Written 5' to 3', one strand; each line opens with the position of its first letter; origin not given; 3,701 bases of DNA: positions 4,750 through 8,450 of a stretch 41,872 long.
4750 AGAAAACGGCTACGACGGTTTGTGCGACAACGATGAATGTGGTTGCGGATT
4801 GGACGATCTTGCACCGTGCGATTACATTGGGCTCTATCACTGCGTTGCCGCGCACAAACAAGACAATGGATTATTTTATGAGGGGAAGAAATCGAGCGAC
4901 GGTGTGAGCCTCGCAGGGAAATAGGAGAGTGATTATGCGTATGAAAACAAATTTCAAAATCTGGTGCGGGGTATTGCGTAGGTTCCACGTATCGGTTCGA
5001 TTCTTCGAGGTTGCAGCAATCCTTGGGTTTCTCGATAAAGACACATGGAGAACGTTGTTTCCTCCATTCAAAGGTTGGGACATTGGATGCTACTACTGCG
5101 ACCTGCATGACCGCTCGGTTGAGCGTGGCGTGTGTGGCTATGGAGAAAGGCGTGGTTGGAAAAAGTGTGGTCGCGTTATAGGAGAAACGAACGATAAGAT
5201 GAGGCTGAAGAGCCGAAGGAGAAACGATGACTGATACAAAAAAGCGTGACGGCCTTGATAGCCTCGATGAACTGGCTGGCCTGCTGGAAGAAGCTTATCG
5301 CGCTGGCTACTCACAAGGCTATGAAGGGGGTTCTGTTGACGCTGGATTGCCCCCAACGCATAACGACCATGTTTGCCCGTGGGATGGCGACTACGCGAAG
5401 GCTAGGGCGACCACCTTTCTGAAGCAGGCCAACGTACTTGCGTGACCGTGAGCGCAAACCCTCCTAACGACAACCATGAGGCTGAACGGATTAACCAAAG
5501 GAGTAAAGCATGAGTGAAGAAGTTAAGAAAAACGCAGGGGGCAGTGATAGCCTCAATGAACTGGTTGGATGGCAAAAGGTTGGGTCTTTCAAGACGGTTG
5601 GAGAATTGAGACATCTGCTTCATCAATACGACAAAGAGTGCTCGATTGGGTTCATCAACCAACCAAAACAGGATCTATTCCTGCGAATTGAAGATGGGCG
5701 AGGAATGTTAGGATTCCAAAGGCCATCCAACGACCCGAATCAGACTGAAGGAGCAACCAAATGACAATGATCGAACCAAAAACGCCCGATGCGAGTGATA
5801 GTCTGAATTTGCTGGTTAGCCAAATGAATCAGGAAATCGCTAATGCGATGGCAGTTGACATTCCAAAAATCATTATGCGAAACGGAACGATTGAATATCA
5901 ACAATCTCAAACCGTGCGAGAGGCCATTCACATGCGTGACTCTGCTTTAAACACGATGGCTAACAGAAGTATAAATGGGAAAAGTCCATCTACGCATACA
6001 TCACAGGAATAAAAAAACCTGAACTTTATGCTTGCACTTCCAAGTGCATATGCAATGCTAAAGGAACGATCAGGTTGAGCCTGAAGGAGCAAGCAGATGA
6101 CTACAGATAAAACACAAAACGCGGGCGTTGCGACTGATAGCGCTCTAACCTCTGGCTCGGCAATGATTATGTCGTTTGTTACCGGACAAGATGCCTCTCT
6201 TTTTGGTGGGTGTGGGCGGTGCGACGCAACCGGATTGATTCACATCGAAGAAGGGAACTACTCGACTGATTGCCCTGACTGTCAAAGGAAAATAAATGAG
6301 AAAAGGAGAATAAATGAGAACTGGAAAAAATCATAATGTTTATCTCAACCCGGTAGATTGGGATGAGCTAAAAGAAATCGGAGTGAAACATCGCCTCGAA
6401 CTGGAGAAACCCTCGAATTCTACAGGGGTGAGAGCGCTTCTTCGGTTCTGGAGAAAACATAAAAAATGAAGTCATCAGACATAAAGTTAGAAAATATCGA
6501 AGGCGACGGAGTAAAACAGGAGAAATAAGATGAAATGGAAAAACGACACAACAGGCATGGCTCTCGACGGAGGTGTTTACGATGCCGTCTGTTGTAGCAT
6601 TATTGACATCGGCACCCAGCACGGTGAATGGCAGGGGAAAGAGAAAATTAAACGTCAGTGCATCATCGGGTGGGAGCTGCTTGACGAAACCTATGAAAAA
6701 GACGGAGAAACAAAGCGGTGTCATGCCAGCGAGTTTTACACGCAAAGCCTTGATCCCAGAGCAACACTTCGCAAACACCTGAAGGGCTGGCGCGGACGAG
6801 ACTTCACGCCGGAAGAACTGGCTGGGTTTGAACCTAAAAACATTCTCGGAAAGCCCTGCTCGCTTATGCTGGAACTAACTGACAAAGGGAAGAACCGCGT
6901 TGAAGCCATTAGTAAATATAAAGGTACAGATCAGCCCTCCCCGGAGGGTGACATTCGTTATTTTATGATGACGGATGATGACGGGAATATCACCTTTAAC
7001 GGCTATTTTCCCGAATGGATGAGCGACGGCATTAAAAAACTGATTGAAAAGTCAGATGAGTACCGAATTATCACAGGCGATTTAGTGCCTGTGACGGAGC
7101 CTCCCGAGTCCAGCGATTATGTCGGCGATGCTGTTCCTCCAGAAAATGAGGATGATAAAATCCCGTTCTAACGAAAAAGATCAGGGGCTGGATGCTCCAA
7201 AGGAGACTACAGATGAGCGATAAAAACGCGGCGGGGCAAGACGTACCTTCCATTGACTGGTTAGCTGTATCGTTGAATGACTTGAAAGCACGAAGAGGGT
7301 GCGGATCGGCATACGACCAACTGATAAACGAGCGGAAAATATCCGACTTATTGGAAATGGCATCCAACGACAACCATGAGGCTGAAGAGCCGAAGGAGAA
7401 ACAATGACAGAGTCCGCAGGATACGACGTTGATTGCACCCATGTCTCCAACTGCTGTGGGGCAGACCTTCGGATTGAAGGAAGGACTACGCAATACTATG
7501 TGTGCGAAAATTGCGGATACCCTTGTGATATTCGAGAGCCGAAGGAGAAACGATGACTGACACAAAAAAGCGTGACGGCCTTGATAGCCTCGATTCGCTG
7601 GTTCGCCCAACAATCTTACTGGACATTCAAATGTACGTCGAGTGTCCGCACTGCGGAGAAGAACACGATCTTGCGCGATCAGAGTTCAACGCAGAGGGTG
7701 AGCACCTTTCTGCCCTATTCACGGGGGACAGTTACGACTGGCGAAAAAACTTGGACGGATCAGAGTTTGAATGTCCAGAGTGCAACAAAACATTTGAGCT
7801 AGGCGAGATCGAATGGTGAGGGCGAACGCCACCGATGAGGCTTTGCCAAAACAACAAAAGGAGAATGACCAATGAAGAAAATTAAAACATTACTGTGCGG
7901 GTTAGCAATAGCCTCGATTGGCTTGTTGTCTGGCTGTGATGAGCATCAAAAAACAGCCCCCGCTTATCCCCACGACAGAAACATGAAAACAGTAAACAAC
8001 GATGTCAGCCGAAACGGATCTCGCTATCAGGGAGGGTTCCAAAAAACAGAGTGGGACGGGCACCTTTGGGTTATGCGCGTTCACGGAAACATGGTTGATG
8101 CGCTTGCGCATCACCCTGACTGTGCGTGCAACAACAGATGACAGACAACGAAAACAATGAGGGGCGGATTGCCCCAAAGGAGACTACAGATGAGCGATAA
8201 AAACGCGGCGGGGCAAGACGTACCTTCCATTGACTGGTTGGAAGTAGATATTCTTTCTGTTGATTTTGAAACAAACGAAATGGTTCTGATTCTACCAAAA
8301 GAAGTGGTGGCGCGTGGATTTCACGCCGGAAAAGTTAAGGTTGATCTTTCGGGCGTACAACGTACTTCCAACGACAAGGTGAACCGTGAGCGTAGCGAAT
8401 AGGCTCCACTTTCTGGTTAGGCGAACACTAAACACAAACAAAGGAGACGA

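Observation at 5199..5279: Family-A leader: near-identical 70-90-bp start regions give unrelated proteins the same N-terminus MT(D/E)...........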

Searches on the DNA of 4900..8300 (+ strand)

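Call 7: search_dna_similar(query=window:4900-8300:+, collection=phages, mode=near, max_rows=30)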
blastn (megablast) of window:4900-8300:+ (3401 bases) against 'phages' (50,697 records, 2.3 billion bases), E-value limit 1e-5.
No match.

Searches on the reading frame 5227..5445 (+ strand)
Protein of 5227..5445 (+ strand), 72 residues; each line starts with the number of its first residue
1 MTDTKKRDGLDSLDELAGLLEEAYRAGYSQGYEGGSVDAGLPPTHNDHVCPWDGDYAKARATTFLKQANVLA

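Call 11: search_protein_families(library=pfam, proteins=[window:5227-5445:+], max_evalue=0.01)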
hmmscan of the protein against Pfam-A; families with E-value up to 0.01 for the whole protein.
window:5227-5445:+ (72 aa): 0 families

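Call 82: search_protein_representatives(protein=window:5227-5445:+)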
Query: 72 residues. Proteins with E-value up to 0.001 (for the whole library): 3; up to 1e-10: 1; up to 1e-30: 1. The best 3 are listed.
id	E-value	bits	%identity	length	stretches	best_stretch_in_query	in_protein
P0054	8.9e-43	159.2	100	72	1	1-72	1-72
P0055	1.1e-10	57.5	45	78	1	4-70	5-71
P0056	7.3e-04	35.9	38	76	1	11-69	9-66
